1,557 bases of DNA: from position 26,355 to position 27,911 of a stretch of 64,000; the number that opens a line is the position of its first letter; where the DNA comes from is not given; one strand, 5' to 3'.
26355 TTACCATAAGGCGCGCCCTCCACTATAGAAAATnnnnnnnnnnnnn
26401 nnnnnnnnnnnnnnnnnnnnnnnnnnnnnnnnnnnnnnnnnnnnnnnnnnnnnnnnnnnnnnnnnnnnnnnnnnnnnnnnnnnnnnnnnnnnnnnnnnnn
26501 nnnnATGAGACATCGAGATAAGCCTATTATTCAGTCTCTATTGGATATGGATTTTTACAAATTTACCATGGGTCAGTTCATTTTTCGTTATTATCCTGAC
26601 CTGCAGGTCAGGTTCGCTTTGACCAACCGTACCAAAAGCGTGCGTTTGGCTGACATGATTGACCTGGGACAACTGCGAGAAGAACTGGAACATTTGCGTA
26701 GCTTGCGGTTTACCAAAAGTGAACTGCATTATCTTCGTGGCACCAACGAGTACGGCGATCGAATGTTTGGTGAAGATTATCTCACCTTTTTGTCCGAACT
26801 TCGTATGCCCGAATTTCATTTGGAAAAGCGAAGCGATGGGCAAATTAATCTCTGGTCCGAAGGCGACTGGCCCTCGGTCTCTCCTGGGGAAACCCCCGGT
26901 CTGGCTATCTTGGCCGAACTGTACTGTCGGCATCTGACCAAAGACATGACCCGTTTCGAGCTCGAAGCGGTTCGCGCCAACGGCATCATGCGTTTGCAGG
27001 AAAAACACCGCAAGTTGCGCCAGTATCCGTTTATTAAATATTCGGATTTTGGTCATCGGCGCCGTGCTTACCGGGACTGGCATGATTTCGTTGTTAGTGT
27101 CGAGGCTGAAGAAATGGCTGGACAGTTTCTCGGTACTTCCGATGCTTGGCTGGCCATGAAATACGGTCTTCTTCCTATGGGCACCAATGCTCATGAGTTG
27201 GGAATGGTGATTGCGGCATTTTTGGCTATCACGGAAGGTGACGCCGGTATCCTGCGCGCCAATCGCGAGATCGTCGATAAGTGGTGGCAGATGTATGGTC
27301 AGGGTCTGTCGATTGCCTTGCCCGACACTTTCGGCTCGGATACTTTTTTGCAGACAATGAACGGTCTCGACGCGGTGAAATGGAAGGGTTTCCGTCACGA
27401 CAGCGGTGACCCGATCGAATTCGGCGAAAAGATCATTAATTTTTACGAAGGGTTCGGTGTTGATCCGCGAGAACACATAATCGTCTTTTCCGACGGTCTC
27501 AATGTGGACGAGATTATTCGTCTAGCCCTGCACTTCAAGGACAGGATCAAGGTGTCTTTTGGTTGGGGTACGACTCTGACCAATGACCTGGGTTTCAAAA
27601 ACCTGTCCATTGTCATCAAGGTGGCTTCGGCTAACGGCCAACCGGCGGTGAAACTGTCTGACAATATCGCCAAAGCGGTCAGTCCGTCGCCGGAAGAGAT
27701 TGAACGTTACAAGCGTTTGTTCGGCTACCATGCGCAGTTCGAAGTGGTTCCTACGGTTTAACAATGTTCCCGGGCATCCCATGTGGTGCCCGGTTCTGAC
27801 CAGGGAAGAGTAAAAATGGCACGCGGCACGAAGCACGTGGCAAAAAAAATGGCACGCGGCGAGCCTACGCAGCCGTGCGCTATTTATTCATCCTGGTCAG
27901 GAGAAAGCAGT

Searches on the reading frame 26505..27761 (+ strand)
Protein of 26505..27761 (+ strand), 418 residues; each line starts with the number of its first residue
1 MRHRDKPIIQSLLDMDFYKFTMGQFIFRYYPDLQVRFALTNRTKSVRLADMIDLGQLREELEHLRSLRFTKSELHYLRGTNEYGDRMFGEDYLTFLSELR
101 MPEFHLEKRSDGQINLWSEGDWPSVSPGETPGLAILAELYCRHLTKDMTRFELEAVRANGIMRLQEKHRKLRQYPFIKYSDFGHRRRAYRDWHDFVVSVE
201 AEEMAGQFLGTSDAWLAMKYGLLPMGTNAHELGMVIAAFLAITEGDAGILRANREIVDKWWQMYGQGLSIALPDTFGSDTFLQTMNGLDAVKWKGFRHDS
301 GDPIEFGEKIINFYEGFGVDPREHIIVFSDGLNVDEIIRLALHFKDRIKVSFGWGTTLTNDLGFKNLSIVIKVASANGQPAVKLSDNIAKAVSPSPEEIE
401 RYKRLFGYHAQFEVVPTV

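Call 9: search_protein_families(library=pfam, proteins=[window:26505-27761:+])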
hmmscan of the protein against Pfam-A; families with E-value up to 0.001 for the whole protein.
window:26505-27761:+ (418 aa): 2 families
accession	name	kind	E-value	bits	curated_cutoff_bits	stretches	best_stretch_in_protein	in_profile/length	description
PF04095.22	NAPRTase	-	8.9e-45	153.7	20.8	1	178-406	2-235/239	Nicotinate phosphoribosyltransferase (NAPRTase) family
PF17767.7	NAPRTase_N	-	3.6e-21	76.2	32.6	1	13-136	1-124/125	Nicotinate phosphoribosyltransferase (NAPRTase) N-terminal domain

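Call 19: find_homologous_proteins(query=window:26505-27761:+, max_evalue=1e-60)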
Query window:26505-27761:+ (418 aa): 5487 proteins with E <= 1e-60 among 8000 candidates; the best 120 are listed.
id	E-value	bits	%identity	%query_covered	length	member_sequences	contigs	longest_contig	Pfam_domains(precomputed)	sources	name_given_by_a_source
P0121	1.7e-276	935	100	97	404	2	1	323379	PF04095.23,PF17767.8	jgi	jgi:nicotinate phosphoribosyltransferase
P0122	8.3e-149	514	58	98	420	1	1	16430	PF04095.23,PF17767.8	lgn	-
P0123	4.3e-144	499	56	97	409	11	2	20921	PF04095.23,PF17767.8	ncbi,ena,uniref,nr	ncbi:MAG: nicotinate phosphoribosyltransferase [Candidatus Portnoybacteria bacterium CG09_land_8_20_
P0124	1.2e-143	497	57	97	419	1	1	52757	PF04095.23,PF17767.8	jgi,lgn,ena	-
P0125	1.3e-143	497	57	98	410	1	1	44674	PF04095.23,PF17767.8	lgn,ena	-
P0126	1.9e-143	497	56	96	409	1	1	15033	PF04095.23,PF17767.8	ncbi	-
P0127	5.8e-143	495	56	97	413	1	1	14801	PF04095.23,PF17767.8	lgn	-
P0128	4.7e-142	492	56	96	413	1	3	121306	PF04095.23,PF17767.8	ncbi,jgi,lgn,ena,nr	ncbi:MAG: Nicotinate phosphoribosyltransferase [Parcubacteria group bacterium GW2011_GWF2_38_76]|nr:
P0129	1.2e-141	491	56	98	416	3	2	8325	PF04095.23,PF17767.8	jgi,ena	-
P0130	4.6e-141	489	56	97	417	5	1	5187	PF04095.23,PF17767.8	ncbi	-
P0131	1.2e-140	488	55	99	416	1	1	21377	PF04095.23,PF17767.8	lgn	-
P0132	1.8e-140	487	57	97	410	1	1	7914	PF04095.23,PF17767.8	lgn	-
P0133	4.2e-140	486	55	98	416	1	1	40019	PF04095.23,PF17767.8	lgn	-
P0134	7.8e-140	485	55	98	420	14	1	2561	PF04095.23,PF17767.8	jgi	-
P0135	9.1e-140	485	56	97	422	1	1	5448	PF04095.23,PF17767.8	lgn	-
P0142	1.2e-138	481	58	96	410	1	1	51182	PF04095.23,PF17767.8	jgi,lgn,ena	-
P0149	1.6e-137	477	53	99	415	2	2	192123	PF04095.23,PF17767.8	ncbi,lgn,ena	ncbi:MAG: nicotinate phosphoribosyltransferase [Candidatus Paceibacterota bacterium]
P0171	1.5e-135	471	53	97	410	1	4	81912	PF04095.23,PF17767.8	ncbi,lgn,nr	ncbi:MAG: nicotinate phosphoribosyltransferase [Candidatus Sungbacteria bacterium]|nr:nicotinate pho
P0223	2.3e-133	464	53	96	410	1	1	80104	PF04095.23,PF17767.8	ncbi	-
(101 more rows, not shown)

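Call 20: find_encoding_contigs(protein=P0122, flank=8000, max_places=2)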
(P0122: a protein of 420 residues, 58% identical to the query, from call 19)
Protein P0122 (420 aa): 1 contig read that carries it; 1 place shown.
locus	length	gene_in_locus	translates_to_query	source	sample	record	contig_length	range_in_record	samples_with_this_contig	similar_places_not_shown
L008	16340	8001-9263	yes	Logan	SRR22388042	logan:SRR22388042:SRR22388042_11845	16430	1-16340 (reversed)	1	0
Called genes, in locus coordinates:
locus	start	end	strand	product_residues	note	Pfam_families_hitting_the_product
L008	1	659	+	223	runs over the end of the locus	PF00293:NUDIX, PF19368:WHD_AraR, PF21906:WHD_NrtR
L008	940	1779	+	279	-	PF13672:PP2C_2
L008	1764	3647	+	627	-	-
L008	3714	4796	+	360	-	-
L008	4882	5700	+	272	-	-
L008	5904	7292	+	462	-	PF01467:CTP_transf_like (weak), PF01513:NAD_kinase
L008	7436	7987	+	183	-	-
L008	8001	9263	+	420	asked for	PF17767:NAPRTase_N, PF04095:NAPRTase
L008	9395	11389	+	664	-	PF00795:CN_hydrolase, PF02540:NAD_synthase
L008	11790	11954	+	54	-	-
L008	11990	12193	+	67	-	-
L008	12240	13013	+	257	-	-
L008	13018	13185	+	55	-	-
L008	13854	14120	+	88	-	PF13560:HTH_31 (weak), PF01381:HTH_3, PF12844:HTH_19 (weak), PF13443:HTH_26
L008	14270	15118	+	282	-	-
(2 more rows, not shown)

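Call 21: find_encoding_contigs(protein=P0142, flank=8000, max_places=2)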
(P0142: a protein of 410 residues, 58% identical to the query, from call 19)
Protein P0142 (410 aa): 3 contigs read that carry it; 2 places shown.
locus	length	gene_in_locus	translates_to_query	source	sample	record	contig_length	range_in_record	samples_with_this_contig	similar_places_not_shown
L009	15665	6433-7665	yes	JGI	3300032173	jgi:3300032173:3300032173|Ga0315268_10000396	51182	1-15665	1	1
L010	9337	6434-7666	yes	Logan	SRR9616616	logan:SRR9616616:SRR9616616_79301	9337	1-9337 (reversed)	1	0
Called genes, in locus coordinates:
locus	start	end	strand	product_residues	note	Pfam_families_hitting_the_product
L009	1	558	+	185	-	?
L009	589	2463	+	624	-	-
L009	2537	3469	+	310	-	-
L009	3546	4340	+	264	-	PF00092:VWA (weak)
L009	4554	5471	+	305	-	PF00857:Isochorismatase (faint)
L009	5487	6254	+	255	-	PF01513:NAD_kinase, PF20143:NAD_kinase_C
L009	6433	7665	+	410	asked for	PF17767:NAPRTase_N, PF04095:NAPRTase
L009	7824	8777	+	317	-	PF04055:Radical_SAM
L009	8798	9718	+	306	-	PF02540:NAD_synthase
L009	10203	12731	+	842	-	PF00690:Cation_ATPase_N, PF00122:E1-E2_ATPase, PF00702:Hydrolase, PF13246:Cation_ATPase, PF00689:Cation_ATPase_C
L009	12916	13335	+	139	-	-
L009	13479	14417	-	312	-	PF06790:UPF0259, PF10110:GPDPase_memb (weak)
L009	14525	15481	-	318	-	PF00459:Inositol_P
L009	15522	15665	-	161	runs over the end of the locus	-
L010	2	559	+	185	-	?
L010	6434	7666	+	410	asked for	PF17767:NAPRTase_N, PF04095:NAPRTase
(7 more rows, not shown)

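Call 22: find_encoding_contigs(protein=P0124, flank=8000, max_places=2)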
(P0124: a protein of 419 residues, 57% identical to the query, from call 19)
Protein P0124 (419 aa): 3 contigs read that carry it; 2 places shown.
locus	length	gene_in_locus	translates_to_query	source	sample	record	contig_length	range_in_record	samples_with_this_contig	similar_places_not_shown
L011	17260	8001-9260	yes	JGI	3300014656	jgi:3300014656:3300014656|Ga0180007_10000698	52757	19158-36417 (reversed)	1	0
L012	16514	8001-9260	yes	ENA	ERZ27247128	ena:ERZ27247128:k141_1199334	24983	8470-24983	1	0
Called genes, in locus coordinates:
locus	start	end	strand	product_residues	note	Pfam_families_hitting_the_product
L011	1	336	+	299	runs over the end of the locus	PF13672:PP2C_2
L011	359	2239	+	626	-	-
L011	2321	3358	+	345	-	-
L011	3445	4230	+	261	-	-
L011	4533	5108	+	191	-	PF00857:Isochorismatase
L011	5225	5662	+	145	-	-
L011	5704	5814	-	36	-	-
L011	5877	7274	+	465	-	PF01513:NAD_kinase (weak)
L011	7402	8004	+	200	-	-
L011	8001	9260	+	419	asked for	PF17767:NAPRTase_N, PF04095:NAPRTase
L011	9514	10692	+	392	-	PF15891:Nuc_deoxyri_tr2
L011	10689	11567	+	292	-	PF02540:NAD_synthase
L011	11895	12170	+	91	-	PF00166:Cpn10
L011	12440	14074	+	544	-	PF00118:Cpn60_TCP1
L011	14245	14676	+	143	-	-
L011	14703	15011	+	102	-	PF09685:MamF_MmsF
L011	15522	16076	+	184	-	-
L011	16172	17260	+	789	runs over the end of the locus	PF01326:PPDK_N, PF00391:PEP-utilizers, PF02896:PEP-utilizers_C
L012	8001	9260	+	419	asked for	PF17767:NAPRTase_N, PF04095:NAPRTase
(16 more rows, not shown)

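Call 31: find_related_loci(query=A5, collection=metagenome_contigs, flank=10000)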
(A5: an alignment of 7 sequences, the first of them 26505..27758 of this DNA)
Query A5 (418 aa) in metagenome_contigs; peptide patterns used: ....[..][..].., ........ (x = any residue, [..] = any of these).
443 stretches matched a pattern; 414 encode a relative of the query (tblastn E <= 1e-3); the best 80 are kept; 80 distinct loci.
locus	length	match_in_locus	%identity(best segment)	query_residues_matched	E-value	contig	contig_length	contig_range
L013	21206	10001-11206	56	7-412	9e-149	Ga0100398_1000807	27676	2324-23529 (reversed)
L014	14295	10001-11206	56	7-412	6e-148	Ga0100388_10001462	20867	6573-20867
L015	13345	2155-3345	56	8-408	1e-147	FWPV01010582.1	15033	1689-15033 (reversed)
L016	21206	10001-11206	56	6-408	7e-147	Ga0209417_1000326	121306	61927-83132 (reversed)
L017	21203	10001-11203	57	5-408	9e-147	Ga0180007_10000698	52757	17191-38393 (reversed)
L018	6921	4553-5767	56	4-412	5e-146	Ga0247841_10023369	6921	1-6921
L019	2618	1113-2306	57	7-408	3e-152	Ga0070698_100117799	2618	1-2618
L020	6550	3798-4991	56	7-408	7e-143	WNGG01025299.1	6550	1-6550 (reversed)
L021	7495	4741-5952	55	1-408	1e-142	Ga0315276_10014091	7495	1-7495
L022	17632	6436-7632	58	7-408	3e-142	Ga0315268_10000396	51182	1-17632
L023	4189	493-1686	56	7-408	3e-145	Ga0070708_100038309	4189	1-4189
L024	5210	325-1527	55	7-411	3e-143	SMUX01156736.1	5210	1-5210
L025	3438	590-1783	56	7-408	6e-147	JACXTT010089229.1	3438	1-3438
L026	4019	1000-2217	54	7-415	4e-145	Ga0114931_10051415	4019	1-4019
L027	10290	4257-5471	55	2-410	2e-141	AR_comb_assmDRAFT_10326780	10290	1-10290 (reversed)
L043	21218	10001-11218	54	7-413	1e-137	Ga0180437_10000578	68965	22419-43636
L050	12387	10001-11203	54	6-410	4e-137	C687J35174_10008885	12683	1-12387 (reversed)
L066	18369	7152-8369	53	8-416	3e-134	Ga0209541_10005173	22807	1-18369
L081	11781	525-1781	51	5-418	2e-130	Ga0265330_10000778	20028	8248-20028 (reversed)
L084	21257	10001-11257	51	5-418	2e-130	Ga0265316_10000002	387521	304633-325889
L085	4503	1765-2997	50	4-412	2e-132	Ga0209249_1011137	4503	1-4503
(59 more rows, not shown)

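Call 62: find_encoding_contigs(protein=P0223, flank=10000, max_places=1)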
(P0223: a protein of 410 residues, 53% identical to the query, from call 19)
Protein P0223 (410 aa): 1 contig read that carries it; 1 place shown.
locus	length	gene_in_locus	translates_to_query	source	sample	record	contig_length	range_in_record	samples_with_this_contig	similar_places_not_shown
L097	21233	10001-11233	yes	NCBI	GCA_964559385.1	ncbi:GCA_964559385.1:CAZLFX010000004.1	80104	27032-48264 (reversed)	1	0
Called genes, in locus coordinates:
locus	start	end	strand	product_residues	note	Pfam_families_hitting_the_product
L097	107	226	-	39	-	-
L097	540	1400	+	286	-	PF01725:Ham1p_like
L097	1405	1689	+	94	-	-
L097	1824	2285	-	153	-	-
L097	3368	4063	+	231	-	PF00293:NUDIX, PF19368:WHD_AraR, PF21906:WHD_NrtR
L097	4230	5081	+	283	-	PF13672:PP2C_2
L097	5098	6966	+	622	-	-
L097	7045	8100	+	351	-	-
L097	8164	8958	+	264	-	-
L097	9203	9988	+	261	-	PF01513:NAD_kinase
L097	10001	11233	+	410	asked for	PF17767:NAPRTase_N, PF04095:NAPRTase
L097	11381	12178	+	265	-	PF13489:Methyltransf_23 (weak), PF08241:Methyltransf_11, PF13649:Methyltransf_25 (weak)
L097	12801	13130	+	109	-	PF00254:FKBP_C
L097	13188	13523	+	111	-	-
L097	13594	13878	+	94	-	-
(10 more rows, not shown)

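Call 63: find_encoding_contigs(protein=P0133, flank=10000, max_places=1)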
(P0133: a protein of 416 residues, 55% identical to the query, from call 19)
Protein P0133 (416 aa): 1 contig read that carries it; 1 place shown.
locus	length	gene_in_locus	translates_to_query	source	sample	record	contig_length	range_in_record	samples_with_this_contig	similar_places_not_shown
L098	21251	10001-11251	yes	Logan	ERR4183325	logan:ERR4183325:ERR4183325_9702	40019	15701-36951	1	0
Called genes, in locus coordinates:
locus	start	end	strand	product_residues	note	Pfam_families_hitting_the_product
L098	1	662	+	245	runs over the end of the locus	PF00857:Isochorismatase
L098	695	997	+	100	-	-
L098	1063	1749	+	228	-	-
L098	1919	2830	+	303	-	-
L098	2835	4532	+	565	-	PF02826:2-Hacid_dh_C (weak), PF00899:ThiF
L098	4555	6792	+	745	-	PF00158:Sigma54_activat (faint), PF02562:PhoH (faint), PF13191:AAA_16 (faint), PF00004:AAA (weak), PF00004:AAA (weak), PF07724:AAA_2, PF07728:AAA_5 (weak), PF10431:ClpB_D2-small, +1 more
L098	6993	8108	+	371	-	PF00293:NUDIX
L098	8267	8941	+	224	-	PF01467:CTP_transf_like (weak)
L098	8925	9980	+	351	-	PF03747:ADP_ribosyl_GH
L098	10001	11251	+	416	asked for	PF17767:NAPRTase_N, PF04095:NAPRTase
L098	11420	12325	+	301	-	-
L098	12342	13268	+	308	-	-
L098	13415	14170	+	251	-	PF01513:NAD_kinase, PF20143:NAD_kinase_C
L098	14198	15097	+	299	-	PF13793:Pribosyltran_N, PF00156:Pribosyltran, PF14572:Pribosyl_synth (weak)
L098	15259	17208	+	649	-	PF00795:CN_hydrolase, PF02540:NAD_synthase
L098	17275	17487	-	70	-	-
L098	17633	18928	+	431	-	PF03952:Enolase_N, PF00113:Enolase_C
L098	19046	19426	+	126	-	PF00072:Response_reg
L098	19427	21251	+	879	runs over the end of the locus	PF08309:LVIVD (faint)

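Call 64: find_encoding_contigs(protein=P0171, flank=10000, max_places=1)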
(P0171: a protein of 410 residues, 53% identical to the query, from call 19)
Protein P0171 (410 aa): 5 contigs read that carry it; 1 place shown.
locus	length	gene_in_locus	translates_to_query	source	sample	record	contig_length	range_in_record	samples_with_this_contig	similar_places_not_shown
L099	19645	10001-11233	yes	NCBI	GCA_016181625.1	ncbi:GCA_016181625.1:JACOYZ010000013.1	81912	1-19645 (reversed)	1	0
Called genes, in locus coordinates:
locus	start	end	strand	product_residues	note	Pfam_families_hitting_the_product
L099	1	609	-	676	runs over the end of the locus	-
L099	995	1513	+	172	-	PF04542:Sigma70_r2, PF08281:Sigma70_r4_2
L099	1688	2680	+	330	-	PF02390:Methyltransf_4 (faint), PF13847:Methyltransf_31 (faint)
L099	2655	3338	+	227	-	-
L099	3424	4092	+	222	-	PF00293:NUDIX, PF19368:WHD_AraR, PF21906:WHD_NrtR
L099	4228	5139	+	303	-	PF13672:PP2C_2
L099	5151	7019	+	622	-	-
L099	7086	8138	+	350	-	-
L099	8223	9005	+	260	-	-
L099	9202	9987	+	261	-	PF01513:NAD_kinase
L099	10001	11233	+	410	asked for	PF17767:NAPRTase_N, PF04095:NAPRTase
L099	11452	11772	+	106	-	PF00076:RRM_1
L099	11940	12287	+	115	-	-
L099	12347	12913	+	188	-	-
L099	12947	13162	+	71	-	PF18917:LiaI-LiaF-like_TM1, PF22570:LiaF-TM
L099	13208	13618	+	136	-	PF07884:VKOR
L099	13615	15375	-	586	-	PF05226:CHASE2, PF00211:Guanylate_cyc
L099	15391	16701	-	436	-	PF04773:FecR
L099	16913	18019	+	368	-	PF10648:Gmad2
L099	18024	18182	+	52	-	-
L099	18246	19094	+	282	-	PF01435:Peptidase_M48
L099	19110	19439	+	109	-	PF14333:DUF4389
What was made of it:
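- An RRM protein is adjacent in only one locus (L099, call 64).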

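Call 65: find_encoding_contigs(protein=P0149, flank=10000, max_places=1)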
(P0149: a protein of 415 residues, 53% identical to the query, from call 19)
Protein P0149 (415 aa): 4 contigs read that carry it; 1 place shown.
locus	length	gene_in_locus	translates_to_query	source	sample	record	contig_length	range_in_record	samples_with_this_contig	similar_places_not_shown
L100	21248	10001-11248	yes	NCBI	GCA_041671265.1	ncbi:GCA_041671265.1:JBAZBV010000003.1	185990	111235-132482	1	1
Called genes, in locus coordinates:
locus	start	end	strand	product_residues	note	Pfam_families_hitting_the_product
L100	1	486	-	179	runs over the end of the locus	-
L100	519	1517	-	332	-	PF13521:AAA_28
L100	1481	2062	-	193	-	PF04973:NMN_transporter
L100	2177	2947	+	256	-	PF00293:NUDIX, PF19368:WHD_AraR, PF21906:WHD_NrtR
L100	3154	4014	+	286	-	PF13672:PP2C_2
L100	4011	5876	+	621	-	-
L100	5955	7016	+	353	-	-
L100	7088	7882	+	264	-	-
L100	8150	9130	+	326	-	-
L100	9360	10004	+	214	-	PF01467:CTP_transf_like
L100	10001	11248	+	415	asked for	PF17767:NAPRTase_N, PF04095:NAPRTase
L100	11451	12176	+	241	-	PF00293:NUDIX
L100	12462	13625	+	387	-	PF15891:Nuc_deoxyri_tr2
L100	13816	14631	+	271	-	-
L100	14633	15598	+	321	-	PF13793:Pribosyltran_N, PF14572:Pribosyl_synth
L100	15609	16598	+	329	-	PF02540:NAD_synthase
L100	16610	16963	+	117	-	-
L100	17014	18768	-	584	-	PF08241:Methyltransf_11, PF13649:Methyltransf_25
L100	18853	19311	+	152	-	PF08010:Phage_30_3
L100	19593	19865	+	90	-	-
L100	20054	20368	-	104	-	-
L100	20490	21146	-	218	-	PF09335:VTT_dom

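Call 75: search_protein_families(library=pfam, proteins=[L011:7426-8001:+, L085:237-803:+, L021:2933-3871:+, L100:8150-9127:+, L009:4554-5468:+, L098:6993-8105:+, L043:7406-8026:+, L043:8811-9614:+, L050:9200-9982:+, L066:6316-6954:+], max_evalue=0.01)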
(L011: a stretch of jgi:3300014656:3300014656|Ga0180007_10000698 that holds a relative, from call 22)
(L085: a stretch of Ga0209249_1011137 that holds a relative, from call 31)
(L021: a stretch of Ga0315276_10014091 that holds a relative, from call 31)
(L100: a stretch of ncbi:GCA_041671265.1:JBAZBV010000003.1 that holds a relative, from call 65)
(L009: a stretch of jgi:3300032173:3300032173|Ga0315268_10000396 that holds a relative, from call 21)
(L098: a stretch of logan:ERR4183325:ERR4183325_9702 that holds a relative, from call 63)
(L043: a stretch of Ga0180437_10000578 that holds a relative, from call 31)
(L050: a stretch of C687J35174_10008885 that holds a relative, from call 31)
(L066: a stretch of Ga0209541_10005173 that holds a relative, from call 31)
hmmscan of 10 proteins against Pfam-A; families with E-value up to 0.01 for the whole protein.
L011:7426-8001:+ (192 aa): 1 family
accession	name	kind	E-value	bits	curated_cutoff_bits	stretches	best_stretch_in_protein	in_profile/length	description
PF00293.34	NUDIX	-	0.0024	18.3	21.1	1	35-110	4-69/134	NUDIX domain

L085:237-803:+ (189 aa): 1 family
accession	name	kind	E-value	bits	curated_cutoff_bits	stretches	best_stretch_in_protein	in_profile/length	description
PF00293.34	NUDIX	-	7e-06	26.5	21.1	1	35-161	5-118/134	NUDIX domain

L021:2933-3871:+ (313 aa): 0 families

L100:8150-9127:+ (326 aa): 0 families

L009:4554-5468:+ (305 aa): 1 family
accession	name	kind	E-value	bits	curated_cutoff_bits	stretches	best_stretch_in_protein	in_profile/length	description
PF00857.26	Isochorismatase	-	6.5e-06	26.8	27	0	43-145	2-107/175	Isochorismatase domain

L098:6993-8105:+ (371 aa): 1 family
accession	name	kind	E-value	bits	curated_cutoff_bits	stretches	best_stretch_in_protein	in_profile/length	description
PF00293.34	NUDIX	-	1.2e-10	42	21.1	1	224-363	16-131/134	NUDIX domain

L043:7406-8026:+ (207 aa): 1 family
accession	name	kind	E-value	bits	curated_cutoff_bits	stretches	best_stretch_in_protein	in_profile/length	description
PF01467.32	CTP_transf_like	-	1.1e-05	26.1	21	1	13-178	7-132/133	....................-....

L043:8811-9614:+ (268 aa): 2 families
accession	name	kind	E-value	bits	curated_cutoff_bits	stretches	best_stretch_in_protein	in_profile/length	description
PF20143.4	NAD_kinase_C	-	2.9e-09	37.2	23.7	1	127-234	2-107/126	ATP-NAD kinase C-terminal domain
PF01513.26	NAD_kinase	-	2.2e-06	28.5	25.5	1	31-91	60-118/130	ATP-NAD kinase N-terminal domain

L050:9200-9982:+ (261 aa): 2 families
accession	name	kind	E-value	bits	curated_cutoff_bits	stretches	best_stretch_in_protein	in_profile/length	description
PF01513.26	NAD_kinase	-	3.1e-08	34.4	25.5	1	27-75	63-111/130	ATP-NAD kinase N-terminal domain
PF20143.4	NAD_kinase_C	-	0.00013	22.1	23.7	1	130-165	17-51/126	ATP-NAD kinase C-terminal domain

L066:6316-6954:+ (213 aa): 1 family
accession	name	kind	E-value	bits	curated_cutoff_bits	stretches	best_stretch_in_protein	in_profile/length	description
PF01467.32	CTP_transf_like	-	2.4e-06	28.2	21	1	13-180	7-132/133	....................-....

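Call 80: list_cluster_members(proteins=[L084:9983-11260:+, L084:11403-12362:+, L084:12356-14341:+, L084:14465-15958:+, L084:17267-18451:+, L084:4456-5679:+, L084:5775-7652:-, L084:1841-2977:+])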
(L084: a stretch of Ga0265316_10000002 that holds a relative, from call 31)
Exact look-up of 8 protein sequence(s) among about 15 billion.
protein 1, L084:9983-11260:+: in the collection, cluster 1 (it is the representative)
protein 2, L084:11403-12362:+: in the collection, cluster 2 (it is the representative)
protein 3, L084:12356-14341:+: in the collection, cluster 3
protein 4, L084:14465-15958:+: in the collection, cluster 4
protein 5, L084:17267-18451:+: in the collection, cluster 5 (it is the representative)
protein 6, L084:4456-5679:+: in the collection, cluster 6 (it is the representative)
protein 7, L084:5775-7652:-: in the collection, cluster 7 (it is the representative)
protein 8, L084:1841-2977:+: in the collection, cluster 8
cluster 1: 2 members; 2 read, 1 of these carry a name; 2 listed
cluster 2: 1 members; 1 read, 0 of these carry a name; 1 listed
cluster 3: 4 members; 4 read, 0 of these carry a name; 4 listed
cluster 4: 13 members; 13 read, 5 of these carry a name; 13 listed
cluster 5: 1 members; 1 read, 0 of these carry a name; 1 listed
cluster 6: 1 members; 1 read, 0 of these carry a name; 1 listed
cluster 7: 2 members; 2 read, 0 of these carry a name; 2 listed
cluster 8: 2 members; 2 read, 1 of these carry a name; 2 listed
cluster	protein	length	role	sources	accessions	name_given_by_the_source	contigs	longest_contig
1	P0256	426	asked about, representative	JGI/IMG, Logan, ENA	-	nicotinate phosphoribosyltransferase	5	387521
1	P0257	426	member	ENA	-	-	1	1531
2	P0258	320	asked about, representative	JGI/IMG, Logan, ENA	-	-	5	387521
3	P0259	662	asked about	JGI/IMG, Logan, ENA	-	-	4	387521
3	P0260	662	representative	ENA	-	-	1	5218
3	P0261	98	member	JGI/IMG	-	-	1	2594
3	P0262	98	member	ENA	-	-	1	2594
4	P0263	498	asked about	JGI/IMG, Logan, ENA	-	-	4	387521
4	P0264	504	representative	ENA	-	-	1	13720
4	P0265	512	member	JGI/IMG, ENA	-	lysyl-tRNA synthetase class 2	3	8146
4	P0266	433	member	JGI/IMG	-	lysyl-tRNA synthetase class 2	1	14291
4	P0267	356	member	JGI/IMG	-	lysyl-tRNA synthetase class 2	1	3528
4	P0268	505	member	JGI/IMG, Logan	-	lysyl-tRNA synthetase class 2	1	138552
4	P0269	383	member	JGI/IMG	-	lysyl-tRNA synthetase class 2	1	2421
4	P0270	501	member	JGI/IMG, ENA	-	-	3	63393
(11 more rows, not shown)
